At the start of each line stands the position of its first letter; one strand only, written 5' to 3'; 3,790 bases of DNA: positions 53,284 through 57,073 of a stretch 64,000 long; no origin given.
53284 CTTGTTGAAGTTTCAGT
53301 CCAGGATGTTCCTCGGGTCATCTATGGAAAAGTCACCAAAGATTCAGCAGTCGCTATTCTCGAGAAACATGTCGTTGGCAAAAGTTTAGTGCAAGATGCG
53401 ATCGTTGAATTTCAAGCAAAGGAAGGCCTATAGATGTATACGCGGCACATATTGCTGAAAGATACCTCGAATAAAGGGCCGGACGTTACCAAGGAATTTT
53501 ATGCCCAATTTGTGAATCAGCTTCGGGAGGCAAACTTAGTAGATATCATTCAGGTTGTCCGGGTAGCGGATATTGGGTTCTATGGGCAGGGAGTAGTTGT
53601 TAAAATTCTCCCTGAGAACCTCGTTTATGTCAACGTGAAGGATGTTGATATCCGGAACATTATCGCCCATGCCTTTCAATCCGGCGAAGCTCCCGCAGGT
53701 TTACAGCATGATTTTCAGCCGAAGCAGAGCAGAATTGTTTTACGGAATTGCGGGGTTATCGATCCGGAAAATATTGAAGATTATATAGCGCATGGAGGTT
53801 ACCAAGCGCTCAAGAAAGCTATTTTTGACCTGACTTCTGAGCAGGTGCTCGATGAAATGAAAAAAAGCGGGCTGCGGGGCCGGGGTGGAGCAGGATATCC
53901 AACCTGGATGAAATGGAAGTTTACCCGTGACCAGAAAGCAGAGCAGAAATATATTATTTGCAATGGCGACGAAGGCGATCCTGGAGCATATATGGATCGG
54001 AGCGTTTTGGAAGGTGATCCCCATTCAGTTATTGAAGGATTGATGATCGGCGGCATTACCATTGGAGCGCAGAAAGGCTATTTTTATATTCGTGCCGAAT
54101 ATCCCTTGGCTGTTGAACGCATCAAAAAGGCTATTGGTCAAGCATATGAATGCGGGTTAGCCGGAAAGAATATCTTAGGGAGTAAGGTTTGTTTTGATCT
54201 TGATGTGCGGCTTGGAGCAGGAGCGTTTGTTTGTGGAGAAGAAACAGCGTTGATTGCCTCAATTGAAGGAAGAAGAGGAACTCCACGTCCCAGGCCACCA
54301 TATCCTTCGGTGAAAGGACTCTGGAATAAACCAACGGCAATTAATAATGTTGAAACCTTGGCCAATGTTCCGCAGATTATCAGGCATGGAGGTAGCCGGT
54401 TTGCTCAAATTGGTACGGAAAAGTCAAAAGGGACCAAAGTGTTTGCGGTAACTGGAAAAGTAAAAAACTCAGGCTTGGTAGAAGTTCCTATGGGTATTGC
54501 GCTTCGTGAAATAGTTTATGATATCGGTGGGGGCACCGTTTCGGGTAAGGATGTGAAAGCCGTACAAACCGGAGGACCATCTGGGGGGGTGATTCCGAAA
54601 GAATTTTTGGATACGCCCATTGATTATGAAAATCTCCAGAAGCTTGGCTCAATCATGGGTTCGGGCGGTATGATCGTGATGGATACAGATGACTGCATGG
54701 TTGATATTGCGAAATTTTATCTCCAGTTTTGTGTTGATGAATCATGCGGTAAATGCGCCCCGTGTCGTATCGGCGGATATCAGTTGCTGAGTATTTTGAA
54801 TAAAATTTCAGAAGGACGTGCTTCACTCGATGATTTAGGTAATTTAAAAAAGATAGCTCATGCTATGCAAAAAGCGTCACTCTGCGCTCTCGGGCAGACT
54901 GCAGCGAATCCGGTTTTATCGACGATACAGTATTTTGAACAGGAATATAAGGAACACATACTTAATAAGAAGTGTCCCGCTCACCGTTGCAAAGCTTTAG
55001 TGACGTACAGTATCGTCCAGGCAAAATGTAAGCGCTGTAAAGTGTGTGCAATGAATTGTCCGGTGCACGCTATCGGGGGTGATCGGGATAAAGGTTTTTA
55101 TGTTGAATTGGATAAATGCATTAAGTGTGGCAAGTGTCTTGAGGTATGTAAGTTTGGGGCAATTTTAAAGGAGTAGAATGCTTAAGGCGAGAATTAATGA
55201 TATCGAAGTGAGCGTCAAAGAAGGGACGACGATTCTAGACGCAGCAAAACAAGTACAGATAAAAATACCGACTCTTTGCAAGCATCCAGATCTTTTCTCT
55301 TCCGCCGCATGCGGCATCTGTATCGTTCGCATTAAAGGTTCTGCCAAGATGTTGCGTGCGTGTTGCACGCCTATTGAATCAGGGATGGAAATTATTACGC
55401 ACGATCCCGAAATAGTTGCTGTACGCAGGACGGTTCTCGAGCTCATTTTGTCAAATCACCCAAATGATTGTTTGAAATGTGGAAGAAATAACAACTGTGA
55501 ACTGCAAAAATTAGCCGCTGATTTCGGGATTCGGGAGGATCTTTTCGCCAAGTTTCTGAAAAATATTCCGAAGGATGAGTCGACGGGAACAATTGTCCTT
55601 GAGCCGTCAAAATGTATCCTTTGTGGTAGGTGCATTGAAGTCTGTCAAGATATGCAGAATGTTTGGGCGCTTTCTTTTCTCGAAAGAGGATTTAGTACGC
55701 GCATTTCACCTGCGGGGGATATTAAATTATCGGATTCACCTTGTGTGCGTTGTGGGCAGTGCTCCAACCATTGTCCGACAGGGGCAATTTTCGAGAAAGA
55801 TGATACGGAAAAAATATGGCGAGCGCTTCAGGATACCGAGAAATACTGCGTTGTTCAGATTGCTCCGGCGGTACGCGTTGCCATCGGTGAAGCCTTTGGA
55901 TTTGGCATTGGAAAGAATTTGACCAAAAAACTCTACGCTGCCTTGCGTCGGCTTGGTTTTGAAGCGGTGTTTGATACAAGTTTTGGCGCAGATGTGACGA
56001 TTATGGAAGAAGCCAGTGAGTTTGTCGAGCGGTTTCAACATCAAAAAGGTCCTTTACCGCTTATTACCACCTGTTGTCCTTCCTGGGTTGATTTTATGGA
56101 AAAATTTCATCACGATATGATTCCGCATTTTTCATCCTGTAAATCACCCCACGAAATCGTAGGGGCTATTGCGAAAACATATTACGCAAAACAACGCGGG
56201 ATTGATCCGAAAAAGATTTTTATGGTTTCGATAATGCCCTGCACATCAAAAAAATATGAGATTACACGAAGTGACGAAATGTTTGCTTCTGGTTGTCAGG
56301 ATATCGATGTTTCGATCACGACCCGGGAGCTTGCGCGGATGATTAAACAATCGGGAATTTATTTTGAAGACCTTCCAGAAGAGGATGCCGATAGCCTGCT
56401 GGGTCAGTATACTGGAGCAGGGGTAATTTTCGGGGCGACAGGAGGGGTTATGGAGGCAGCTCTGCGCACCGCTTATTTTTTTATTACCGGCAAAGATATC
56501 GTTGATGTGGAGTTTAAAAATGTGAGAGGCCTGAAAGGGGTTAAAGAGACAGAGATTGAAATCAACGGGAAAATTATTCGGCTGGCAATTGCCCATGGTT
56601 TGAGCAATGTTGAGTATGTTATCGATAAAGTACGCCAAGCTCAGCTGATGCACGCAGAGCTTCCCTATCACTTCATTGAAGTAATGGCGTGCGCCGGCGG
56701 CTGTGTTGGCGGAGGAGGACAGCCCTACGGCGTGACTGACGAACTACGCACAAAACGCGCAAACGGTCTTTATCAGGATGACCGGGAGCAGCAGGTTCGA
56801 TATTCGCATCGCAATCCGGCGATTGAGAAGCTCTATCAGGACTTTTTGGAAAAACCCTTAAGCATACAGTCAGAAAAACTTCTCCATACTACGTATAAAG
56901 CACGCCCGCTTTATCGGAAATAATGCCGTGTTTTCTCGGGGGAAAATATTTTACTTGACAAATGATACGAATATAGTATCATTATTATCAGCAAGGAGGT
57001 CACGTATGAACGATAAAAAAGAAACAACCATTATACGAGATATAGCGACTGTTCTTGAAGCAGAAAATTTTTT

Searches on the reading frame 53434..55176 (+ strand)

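Call 36: search_protein_families(library=pfam, proteins=[window:53434-55176:+], max_evalue=0.00001)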
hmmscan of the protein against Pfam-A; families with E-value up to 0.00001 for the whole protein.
window:53434-55176:+ (580 aa): 10 families
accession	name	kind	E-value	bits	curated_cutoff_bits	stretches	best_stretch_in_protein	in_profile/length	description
PF01512.22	Complex1_51K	-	1.9e-45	154.9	31.2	1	142-313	1-149/150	Nuo51 FMN-binding domain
PF10589.14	NADH_4Fe-4S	-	4.1e-31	107.1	23.5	1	424-508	1-85/85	NADH-ubiquinone oxidoreductase-F iron-sulfur binding region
PF00037.32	Fer4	-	8.9e-09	35.3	21.1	1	556-577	2-23/24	4Fe-4S binding domain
PF12837.12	Fer4_6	-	1.1e-07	31.9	25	1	557-577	4-24/24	4Fe-4S binding domain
PF12838.12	Fer4_7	-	3.3e-07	31.1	27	1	531-576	1-52/52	4Fe-4S dicluster domain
PF13237.11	Fer4_10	-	2.8e-06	27.6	25.5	1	527-572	4-52/53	4Fe-4S dicluster domain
PF14697.11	Fer4_21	-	3.7e-06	27.4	35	1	527-573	3-52/59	4Fe-4S dicluster domain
PF22461.2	SLBB_2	-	4.4e-06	27.1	27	1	336-382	2-49/79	SLBB domain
PF10531.15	SLBB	-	5.1e-06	26.7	27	0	336-386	1-54/55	SLBB domain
PF13187.11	Fer4_9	-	6.1e-06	26.6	27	1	531-577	1-52/52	4Fe-4S dicluster domain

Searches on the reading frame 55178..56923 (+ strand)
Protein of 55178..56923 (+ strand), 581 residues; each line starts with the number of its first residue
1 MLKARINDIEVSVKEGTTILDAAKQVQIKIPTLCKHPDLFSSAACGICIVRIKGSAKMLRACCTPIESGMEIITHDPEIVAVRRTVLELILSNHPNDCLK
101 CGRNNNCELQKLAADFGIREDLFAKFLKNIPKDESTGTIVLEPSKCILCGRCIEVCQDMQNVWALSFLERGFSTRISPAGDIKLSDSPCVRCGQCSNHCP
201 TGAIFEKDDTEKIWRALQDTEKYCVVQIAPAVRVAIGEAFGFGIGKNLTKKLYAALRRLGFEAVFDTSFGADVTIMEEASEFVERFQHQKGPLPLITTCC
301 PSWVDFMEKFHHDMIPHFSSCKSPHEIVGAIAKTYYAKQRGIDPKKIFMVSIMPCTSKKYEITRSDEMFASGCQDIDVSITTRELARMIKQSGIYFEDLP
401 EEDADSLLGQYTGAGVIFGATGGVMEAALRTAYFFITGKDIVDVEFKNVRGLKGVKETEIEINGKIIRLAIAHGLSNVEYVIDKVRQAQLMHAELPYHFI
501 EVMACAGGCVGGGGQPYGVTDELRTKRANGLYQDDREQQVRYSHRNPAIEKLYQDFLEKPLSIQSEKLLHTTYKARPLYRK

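Call 58: search_protein_families(library=pfam, proteins=[window:55178-56923:+], max_evalue=0.00001)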
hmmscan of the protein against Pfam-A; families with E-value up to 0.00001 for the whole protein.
window:55178-56923:+ (581 aa): 7 families
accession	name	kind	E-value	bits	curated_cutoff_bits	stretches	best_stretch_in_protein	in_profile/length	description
PF02906.19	Fe_hyd_lg_C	-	1.7e-91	306.7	22.1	1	222-513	1-245/245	Iron only hydrogenase large subunit, C-terminal domain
PF02256.22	Fe_hyd_SSU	-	1.5e-21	76.6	24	1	521-576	1-56/56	Iron hydrogenase small subunit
PF10588.14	NADH-G_4Fe-4S_3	-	1.1e-17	63.6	27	1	83-120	1-38/40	NADH-ubiquinone oxidoreductase-G iron-sulfur binding region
PF13510.11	Fer2_4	-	1.7e-15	57.2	22.8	1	2-75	4-80/82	2Fe-2S iron-sulfur cluster binding domain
PF12838.12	Fer4_7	-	3.5e-08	34.2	27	1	145-203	1-52/52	4Fe-4S dicluster domain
PF00037.32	Fer4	-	7.4e-08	32.3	21.1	0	189-204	8-23/24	4Fe-4S binding domain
PF13237.11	Fer4_10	-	1.1e-06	28.9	25.5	0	183-209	3-31/53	4Fe-4S dicluster domain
